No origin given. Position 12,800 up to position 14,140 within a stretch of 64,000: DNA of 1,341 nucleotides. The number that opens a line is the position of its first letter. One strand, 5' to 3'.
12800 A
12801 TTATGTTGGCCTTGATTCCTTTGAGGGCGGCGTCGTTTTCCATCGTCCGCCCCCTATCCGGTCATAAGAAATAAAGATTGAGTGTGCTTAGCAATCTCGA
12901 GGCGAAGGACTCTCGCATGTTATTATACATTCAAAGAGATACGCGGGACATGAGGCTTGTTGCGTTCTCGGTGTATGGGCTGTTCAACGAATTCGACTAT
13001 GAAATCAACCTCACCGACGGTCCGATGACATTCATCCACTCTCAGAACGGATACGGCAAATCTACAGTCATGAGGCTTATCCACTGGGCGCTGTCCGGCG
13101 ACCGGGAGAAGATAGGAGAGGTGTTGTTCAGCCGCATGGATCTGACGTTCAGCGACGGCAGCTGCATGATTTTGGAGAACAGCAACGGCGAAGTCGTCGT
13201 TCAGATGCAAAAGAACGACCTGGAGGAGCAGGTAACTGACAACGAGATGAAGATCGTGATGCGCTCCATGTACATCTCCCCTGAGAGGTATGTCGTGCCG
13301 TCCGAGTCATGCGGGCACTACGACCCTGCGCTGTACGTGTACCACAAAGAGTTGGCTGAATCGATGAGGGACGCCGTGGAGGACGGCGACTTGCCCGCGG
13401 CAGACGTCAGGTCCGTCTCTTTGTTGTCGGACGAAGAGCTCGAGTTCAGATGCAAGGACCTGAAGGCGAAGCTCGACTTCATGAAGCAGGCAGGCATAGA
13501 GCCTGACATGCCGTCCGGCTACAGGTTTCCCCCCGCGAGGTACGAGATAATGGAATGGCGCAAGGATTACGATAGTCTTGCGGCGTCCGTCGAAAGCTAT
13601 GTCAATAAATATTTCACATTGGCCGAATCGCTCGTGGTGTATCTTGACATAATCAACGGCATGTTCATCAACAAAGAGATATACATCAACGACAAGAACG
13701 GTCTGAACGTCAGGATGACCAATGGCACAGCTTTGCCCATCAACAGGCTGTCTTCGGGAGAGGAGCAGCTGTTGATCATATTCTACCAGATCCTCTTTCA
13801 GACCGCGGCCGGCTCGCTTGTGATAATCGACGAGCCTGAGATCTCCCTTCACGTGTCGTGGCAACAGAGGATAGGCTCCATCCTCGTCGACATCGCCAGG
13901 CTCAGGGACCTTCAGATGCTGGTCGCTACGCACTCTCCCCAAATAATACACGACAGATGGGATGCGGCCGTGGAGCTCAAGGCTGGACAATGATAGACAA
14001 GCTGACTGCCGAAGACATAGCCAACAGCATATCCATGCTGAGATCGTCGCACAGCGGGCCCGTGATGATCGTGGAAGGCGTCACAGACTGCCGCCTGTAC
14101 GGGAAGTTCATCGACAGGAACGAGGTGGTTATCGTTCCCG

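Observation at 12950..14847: ABC-type ATPase plus DUF4435/Toprim two-gene module: PARIS (AriA/AriB)-like anti-virus system in an archaeal context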

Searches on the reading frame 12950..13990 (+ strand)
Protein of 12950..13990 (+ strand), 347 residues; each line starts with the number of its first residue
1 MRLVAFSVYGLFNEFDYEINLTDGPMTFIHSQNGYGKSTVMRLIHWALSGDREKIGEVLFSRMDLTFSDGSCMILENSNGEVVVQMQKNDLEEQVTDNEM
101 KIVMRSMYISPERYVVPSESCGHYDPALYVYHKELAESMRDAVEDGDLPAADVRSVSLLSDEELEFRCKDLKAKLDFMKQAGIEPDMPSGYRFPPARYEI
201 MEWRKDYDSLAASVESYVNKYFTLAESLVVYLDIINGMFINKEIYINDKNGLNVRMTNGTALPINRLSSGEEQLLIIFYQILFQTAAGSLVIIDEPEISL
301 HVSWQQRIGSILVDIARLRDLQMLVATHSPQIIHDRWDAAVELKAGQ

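Call 3: search_protein_families(library=pfam, proteins=[window:12950-13990:+], max_evalue=1)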
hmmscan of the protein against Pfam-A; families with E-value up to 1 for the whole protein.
window:12950-13990:+ (347 aa): 9 families
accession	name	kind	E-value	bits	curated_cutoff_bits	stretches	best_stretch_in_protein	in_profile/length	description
PF13175.12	AAA_15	-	1.1e-15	58.6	32.1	2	220-333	256-374/374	AAA ATPase domain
PF13304.12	AAA_21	-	1.2e-15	58.8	27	1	257-333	228-303/304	AAA domain, putative AbiEii toxin, Type IV TA system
PF13476.12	AAA_23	-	1e-07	33.2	27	1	18-87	14-78/201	AAA domain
PF02463.25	SMC_N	-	2e-06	27.9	40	1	24-335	24-204/220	RecF/RecN/SMC N terminal domain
PF00005.33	ABC_tran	-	3e-05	25.1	25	1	18-119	5-80/137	ABC transporter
PF06988.16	NifT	-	0.0073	16.5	22.6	1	72-99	3-30/64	NifT/FixU protein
PF25199.1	nSTAND_NTPase5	-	0.1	12.9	34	1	25-80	42-96/145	Novel STAND NTPase 5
PF19065.6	P8_CR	-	0.15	12.5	26.9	1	66-110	14-57/124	Minor capsid protein P8 central region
PF08619.15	Nha1_C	-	0.24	11.1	23.7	1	67-101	159-193/464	Alkali metal cation/H+ antiporter Nha1 C terminus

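Call 4: search_protein_families(library=padloc, proteins=[window:12950-13990:+], max_evalue=1)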
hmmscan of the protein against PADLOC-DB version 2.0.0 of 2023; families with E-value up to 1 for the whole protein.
window:12950-13990:+ (347 aa): 147 families (the best 25 are shown)
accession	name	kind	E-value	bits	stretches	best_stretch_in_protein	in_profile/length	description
PDLC04164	AriA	-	9.9e-27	92.1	1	224-340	127-243/253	-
PDLC00289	PtuA1|PtuA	-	2.7e-23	80.7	1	257-333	218-292/404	AAA ATPase domain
PDLC00283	PtuA1|PtuA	-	5e-20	70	1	255-333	265-344/448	AAA ATPase domain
PDLC00265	PtuA1|PtuA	-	8e-19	66.1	1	243-335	281-374/479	AAA ATPase domain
PDLC00285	PtuA1|PtuA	-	7.6e-18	62.9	1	255-334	251-331/432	AAA ATPase domain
PDLC00303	PtuA1|PtuA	-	2e-17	61.4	1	257-334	206-283/386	AAA ATPase domain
PDLC00273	PtuA1|PtuA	-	5.2e-17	59.9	1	258-335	194-271/375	AAA ATPase domain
PDLC00266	PtuA1|PtuA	-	7.2e-17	59.8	1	254-335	300-382/483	AAA ATPase domain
PDLC02979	AriA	-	1.7e-16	59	2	242-333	275-373/373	-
PDLC02980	AriA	-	2.5e-16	58.5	1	255-333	226-303/304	-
PDLC02914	ATPase-Toprim_I-B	-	7.5e-14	49.8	1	13-334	14-249/443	-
PDLC03878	NsnB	-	1.3e-13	49.4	1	246-334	195-282/345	-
PDLC00269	PtuA1|PtuA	-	4e-13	47.4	2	290-332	299-339/446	AAA ATPase domain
PDLC00271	PtuA1|PtuA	-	2.9e-12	44.9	1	17-338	17-327/421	AAA ATPase domain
PDLC00308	PtuA1|PtuA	-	3e-12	44.3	1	257-334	270-349/449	AAA ATPase domain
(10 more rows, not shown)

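Call 5: search_protein_families(library=ncbifam, proteins=[window:12950-13990:+], max_evalue=1)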
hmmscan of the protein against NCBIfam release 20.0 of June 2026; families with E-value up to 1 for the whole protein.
window:12950-13990:+ (347 aa): 55 families (the best 25 are shown)
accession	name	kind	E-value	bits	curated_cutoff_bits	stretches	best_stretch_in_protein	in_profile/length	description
NF041760.1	PtuA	equivalog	6e-10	38.6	500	1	290-334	379-421/524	retron Ec78 anti-phage system effector ATPase PtuA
TIGR02673.1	FtsE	equivalog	6.8e-08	32.4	264.85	2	263-346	134-213/214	cell division ATP-binding protein FtsE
TIGR04435.1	restrict_AAA_1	hypoth_equivalog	2.1e-07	30.1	300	1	261-336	392-473/568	restriction system-associated AAA family ATPase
NF010068.0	PRK13548.1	equivalog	2.8e-06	26.6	261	2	264-328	135-201/261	heme ABC transporter ATP-binding protein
NF040873.1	AztA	equivalog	3.7e-06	26.6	220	2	261-335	114-184/191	zinc ABC transporter ATP-binding protein AztA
TIGR03608.1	L_ocin_972_ABC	subfamily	3.7e-06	26.5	254.85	1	253-334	121-198/206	putative bacteriocin export ABC transporter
NF038234.1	retron_eff_Eco8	equivalog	1.1e-05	24.3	250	1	289-334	274-326/679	retron Eco8 family effector endonuclease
TIGR02315.1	ABC_phnC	equivalog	2.1e-05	24.1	266.1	1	242-347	121-223/243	phosphonate ABC transporter ATP-binding protein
NF010157.0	PRK13636.1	equivalog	3e-05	23.4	463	1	17-89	25-93/285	cobalt transporter ATP-binding subunit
TIGR02211.1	LolD_lipo_ex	equivalog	3.6e-05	23.4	307.75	1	265-346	140-217/221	lipoprotein-releasing ABC transporter ATP-binding protein LolD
TIGR01189.1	ccmA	equivalog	4.4e-05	23.2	131.6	1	18-45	20-47/198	heme ABC exporter ATP-binding protein CcmA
TIGR03411.1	urea_trans_UrtD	equivalog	4.5e-05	23.2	304.1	2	255-334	132-206/242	urea ABC transporter ATP-binding protein UrtD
NF011713.0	PRK15134.1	equivalog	4.8e-05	22.2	834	1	265-343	155-230/529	microcin C ABC transporter ATP-binding protein YejF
NF047739.1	antiphage_MADS3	equivalog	0.00011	21.5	420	1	252-334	302-380/427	methylation-associated defense system AAA family ATPase MAD3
NF002981.0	PRK03695.1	equivalog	0.00017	21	281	1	256-329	120-196/253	vitamin B12 ABC transporter ATP-binding protein BtuD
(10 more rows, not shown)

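Call 6: search_solved_structures(query=window:12950-13990:+, max_evalue=0.01, show_alignments=2)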
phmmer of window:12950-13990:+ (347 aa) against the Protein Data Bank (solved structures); distinct sequences matched with E-value up to 0.01: 20.
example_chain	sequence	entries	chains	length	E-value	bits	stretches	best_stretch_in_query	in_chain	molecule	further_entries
8ux9_B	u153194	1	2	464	2.7e-17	66.3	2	251-335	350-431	AriA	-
8v45_A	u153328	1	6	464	2.7e-17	66.3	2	251-335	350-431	AriA antitoxin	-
8v46_A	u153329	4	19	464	7.1e-17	64.9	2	251-335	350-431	AriA antitoxin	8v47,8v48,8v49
2nq2_C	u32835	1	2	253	5.5e-06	29.1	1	263-331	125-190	Hypothetical ABC transporter ATP-binding protein HI1470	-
9e8z_C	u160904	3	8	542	7.9e-05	25.3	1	287-335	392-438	Retron Ec83 probable ATPase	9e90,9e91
9n69_A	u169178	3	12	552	9.6e-05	25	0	287-334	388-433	AAA family ATPase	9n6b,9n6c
6p74_A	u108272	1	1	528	0.00011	24.8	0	259-332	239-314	Putative ATP-dependent endonuclease of the OLD family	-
3qf7_A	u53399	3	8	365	0.00039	23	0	228-331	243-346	Rad50 | Probable DNA double-strand break repair Rad50 ATPase,Probable DNA double-strand break repa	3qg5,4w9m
8ee4_A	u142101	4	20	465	0.0016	21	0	289-334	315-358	PtuA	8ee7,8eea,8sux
8i6o_B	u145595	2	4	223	0.0026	20.3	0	257-333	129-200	Cell division ATP-binding protein FtsE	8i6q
6n9l_A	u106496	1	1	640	0.0027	20.3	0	265-335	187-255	UvrABC system protein A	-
3tho_A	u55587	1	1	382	0.0029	20.1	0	228-324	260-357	Probable DNA double-strand break repair Rad50 ATPase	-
22bu_B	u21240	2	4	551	0.0035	19.9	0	279-333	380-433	AAA family ATPase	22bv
4hzi_A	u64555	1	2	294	0.0037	19.8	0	264-346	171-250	ABC transporter ATP-binding protein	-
8j5q_D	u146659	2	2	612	0.0047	19.5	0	245-346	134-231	Uncharacterized ABC transporter ATP-binding protein Rv1281c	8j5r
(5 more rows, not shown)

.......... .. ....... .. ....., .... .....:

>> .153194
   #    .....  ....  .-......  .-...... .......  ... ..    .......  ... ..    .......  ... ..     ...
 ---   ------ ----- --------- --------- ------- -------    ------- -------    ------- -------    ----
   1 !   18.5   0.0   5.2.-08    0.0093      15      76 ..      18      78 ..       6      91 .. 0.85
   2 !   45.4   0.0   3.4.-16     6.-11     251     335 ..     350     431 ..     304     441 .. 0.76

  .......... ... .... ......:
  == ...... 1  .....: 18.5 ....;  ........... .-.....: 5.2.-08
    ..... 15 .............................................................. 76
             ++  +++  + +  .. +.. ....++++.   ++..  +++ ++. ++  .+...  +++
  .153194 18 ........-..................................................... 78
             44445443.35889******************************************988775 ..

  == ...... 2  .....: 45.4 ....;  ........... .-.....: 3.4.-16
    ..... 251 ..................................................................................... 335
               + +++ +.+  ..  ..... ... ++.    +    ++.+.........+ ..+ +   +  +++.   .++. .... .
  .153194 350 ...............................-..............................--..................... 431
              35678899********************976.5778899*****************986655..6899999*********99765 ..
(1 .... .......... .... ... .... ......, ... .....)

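Call 26: find_homologous_proteins(query=window:12950-13990:+, max_evalue=0.00001)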
Query window:12950-13990:+ (347 aa): 1735 proteins with E <= 0.00001 among 5373 candidates; the best 120 are listed.
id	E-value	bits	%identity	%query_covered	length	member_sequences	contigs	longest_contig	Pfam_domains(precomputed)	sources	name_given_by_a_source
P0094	2.4e-229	778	100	100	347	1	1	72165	PF13175.13,PF13476.13,PF02463.26,PF13304.13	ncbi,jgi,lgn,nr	ncbi:MAG: ATP-binding protein [Candidatus Methanoplasma sp.]|jgi:ABC-type ATPase involved in cell di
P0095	4.2e-186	636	79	100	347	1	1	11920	PF13175.13,PF13476.13,PF02463.26,PF13304.13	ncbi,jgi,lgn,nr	ncbi:MAG: ATP-binding protein [Candidatus Methanoplasma sp.]|jgi:predicted ATPase|nr:ATP-binding pro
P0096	7.3e-141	487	64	99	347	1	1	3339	PF13175.13,PF13476.13,PF13304.13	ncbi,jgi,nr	ncbi:MAG: AAA family ATPase [Candidatus Methanoplasma sp.]|jgi:predicted ATPase|nr:AAA family ATPase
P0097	9.8e-140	484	62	99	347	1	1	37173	PF13175.13,PF13476.13,PF13304.13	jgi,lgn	jgi:predicted ATPase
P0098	1.3e-131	457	61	100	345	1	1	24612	PF00005.34,PF13175.13,PF02463.26,PF13304.13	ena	-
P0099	1.2e-130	454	59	99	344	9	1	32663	PF00005.34,PF13175.13,PF02463.26,PF13304.13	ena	-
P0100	2.1e-130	453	60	99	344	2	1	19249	PF00005.34,PF13175.13,PF13304.13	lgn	-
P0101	4.6e-130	452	60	99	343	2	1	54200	PF00005.34,PF13175.13,PF02463.26,PF13304.13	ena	-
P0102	2.2e-129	450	59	99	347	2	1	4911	PF13175.13,PF13304.13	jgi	jgi:ABC-type transport system involved in cytochrome c biogenesis ATPase subunit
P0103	1.4e-127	444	59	99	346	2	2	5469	PF00005.34,PF13175.13,PF13304.13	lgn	-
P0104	3.3e-126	439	56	100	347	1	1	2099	PF00005.34,PF13175.13,PF13304.13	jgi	jgi:ABC-type transport system involved in cytochrome c biogenesis ATPase subunit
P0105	4.3e-126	439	58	99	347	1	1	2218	PF00005.34,PF13175.13,PF13304.13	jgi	jgi:ABC-type transport system involved in cytochrome c biogenesis ATPase subunit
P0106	9.5e-126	438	54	99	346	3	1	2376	PF00005.34,PF13175.13,PF13304.13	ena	-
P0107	1.5e-125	437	57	99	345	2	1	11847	PF00005.34,PF13175.13,PF13304.13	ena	-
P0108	3.8e-125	436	57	99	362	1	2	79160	PF00005.34,PF13175.13,PF13304.13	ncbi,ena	-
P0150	1.0e-116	408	51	100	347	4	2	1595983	PF13175.13,PF13304.13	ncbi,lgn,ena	-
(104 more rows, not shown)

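Call 31: find_encoding_contigs(protein=P0150, flank=8000, max_places=1)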
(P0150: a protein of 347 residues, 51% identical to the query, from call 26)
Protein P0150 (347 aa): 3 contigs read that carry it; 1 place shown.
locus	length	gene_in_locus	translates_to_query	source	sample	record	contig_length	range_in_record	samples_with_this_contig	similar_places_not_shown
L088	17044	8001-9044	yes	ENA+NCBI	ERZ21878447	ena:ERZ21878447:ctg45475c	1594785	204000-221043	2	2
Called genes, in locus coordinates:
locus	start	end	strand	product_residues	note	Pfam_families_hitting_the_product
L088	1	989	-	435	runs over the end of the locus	PF00709:Adenylsucc_synt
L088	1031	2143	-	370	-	PF02005:TRM, PF02475:TRM5-TYW2_MTfase (weak), PF13847:Methyltransf_31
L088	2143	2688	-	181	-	PF03266:NTPase_1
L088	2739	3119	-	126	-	PF04038:DHNA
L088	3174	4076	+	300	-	PF02445:NadA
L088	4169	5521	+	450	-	PF02254:TrkA_N, PF02080:TrkA_C, PF02254:TrkA_N, PF02080:TrkA_C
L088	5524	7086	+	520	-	PF02386:TrkH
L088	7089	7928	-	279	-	PF14559:TPR_19 (weak)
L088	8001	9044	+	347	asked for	PF13175:AAA_15, PF13304:AAA_21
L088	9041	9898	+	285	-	PF14491:DUF4435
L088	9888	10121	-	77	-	PF02609:Exonuc_VII_S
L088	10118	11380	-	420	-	PF13742:tRNA_anti_2, PF01336:tRNA_anti-codon, PF02601:Exonuc_VII_L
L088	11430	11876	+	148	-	PF03061:4HBT (weak)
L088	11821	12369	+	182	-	-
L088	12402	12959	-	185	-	-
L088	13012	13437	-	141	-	-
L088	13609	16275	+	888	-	PF12705:PDDEXK_1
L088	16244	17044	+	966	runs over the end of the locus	PF00580:UvrD-helicase, PF01443:Viral_helicase1 (faint), PF13245:AAA_19, PF13361:UvrD_C, PF13538:UvrD_C_2 (faint), PF12705:PDDEXK_1 (weak)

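Call 45: predict_structure(alignment_id=A4)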
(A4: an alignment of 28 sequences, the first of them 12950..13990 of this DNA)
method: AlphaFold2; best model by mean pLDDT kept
length: 347 residues; sequences in the alignment: 28
mean_pLDDT: 89.9   pTM: 0.86
mean pLDDT of the five models: 89.9, 89.8, 88.6, 87.8, 87.8
residues with pLDDT >= 90: 216; 70-90: 122; 50-70: 9; < 50: 0
segments of 3 or more residues with pLDDT < 50: none
pLDDT, mean of each block of 10 residues (from residue 1): 95 93 94 87 96 94 96 94 91 90 93 85 86 91 84 65 90 93 88 88 89 91 93 92 85 86 86 94 93 92 89 92 94 91 82
secondary structure, 60 per line:
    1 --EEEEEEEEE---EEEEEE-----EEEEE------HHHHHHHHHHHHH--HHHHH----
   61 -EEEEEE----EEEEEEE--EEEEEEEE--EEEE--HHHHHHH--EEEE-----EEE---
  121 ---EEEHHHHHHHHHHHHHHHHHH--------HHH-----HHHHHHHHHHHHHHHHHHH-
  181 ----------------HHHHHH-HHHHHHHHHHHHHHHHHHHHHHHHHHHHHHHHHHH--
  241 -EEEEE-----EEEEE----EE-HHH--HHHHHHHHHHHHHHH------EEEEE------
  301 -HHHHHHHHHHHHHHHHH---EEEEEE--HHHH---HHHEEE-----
elements in order: E3-11 E15-20 E26-30 H37-49 H52-56 E62-67 E72-78 E81-88 E91-94 H97-103 E106-109 E115-117 E124-126 H127-144 H161-179 H197-202 H204-238 E242-246 E252-256 H269-283 E290-294 H302-318 E322-327 H330-333 E340-342

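Call 49: fold_search(model_id=the predicted structure, library=pdb)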
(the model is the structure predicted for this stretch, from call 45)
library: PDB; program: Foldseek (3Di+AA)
matches with E <= 10: 1158; with E <= 0.001: 402
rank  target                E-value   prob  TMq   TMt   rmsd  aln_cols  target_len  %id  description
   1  8v45_B                3.6e-21  1.00  0.62  0.57   9.2       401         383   19  CryoEM structure of AriA-Ocr complex (released 2024-06-26)
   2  8v45_F                2.0e-20  1.00  0.63  0.59   9.3       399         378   18  CryoEM structure of AriA-Ocr complex (released 2024-06-26)
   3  8v45_D                4.8e-20  1.00  0.61  0.56   8.8       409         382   18  CryoEM structure of AriA-Ocr complex (released 2024-06-26)
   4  8v46_B                4.8e-20  1.00  0.59  0.51   9.6       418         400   18  CryoEM structure of AriA-AriB complex (Form I) (released 2024-06-26)
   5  8v45_C                5.4e-20  1.00  0.61  0.57   9.3       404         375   20  CryoEM structure of AriA-Ocr complex (released 2024-06-26)
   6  8ux9_B                8.1e-20  1.00  0.58  0.52   9.2       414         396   18  Asymmetric unit of the PARIS Immune Complex at 3.2 Angstrom Resolution (released 2024-09-18)
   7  8v46_C                1.1e-19  1.00  0.61  0.53   9.1       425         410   18  CryoEM structure of AriA-AriB complex (Form I) (released 2024-06-26)
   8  8v46_A                2.4e-19  1.00  0.60  0.51   9.1       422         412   18  CryoEM structure of AriA-AriB complex (Form I) (released 2024-06-26)
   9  8v49_C                4.6e-19  1.00  0.54  0.48  12.3       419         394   17  CryoEM structure of AriA (E393Q) sensory subunit (released 2024-06-26)
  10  8ux9_C                5.4e-19  1.00  0.61  0.53   8.9       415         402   18  Asymmetric unit of the PARIS Immune Complex at 3.2 Angstrom Resolution (released 2024-09-18)
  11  8v49_B                9.2e-19  1.00  0.56  0.51  13.1       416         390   17  CryoEM structure of AriA (E393Q) sensory subunit (released 2024-06-26)
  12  8v45_E                1.3e-18  1.00  0.60  0.56   9.6       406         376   19  CryoEM structure of AriA-Ocr complex (released 2024-06-26)
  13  8v49_A                1.6e-18  1.00  0.61  0.53   9.7       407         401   19  CryoEM structure of AriA (E393Q) sensory subunit (released 2024-06-26)
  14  8v45_A                2.3e-18  1.00  0.61  0.56   9.4       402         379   19  CryoEM structure of AriA-Ocr complex (released 2024-06-26)
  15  8v47_H                3.9e-17  1.00  0.56  0.63  12.8       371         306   18  CryoEM structure of AriA-AriB complex (Form II) (released 2024-06-26)
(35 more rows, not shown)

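Call 77: search_protein_families(library=phrogs, proteins=[window:12950-13990:+], max_evalue=0.001)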
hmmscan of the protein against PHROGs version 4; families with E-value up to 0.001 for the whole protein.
window:12950-13990:+ (347 aa): 13 families
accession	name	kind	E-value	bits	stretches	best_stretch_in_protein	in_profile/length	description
phrog_7507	-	unknown function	5.7e-43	148.9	2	199-342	313-459/483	-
phrog_3940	-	unknown function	1.4e-19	71.3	1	241-335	198-301/537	-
phrog_8323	-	unknown function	1.7e-17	64.2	1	239-335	262-367/623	-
phrog_9802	-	unknown function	1e-14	55.5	1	242-334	231-329/438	-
phrog_4747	-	unknown function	6.5e-13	49.6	1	287-335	333-381/610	-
phrog_14430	-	unknown function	1e-11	45.7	1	226-334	277-383/444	-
phrog_8066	-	unknown function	1.4e-09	38.3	1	263-335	359-431/522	-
phrog_25246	-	moron, auxiliary metabolic gene and host takeover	1.3e-07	31.5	1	232-339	224-330/616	ABC transporter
phrog_293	-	moron, auxiliary metabolic gene and host takeover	9.1e-07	28.2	0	29-87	168-220/1058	ABC transporter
phrog_8939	-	unknown function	5.7e-06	26.2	1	265-335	417-495/595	-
phrog_77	-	DNA, RNA and nucleotide metabolism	3.1e-05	23.7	0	17-51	313-347/967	SbcC-like subunit of palindrome specific endonuclease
phrog_13167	-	unknown function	0.00023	21.2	1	267-333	317-382/477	-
phrog_5836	-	unknown function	0.00097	18.2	0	241-334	258-351/1071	-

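Call 86: search_protein_representatives(protein=window:12950-13990:+)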
Query: 347 residues. Proteins with E-value up to 0.001 (for the whole library): 10746; up to 1e-10: 5109; up to 1e-30: 304. The best 150 are listed.
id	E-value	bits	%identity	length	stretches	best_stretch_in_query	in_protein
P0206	4.9e-108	377.7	50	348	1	5-346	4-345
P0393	6.1e-96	338.0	46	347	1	1-344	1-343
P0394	6.6e-91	321.4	44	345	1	1-346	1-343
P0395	7.9e-82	291.6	43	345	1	1-345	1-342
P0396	2.0e-81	290.2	42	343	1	1-344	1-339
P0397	8.6e-70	252.0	56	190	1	159-343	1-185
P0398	9.9e-70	251.8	42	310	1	2-314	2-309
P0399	2.5e-69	250.5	39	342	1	1-344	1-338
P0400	6.6e-68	245.8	39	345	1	1-346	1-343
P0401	1.8e-60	221.4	39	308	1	41-345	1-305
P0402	6.8e-57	209.6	53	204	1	1-206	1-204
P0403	1.4e-56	208.6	44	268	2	225-345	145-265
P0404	2.2e-53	198.1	34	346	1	1-343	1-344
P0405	5.2e-51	190.3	56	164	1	159-309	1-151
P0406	6.5e-48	180.1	42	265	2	226-346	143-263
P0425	7.5e-38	147.0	31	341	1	3-344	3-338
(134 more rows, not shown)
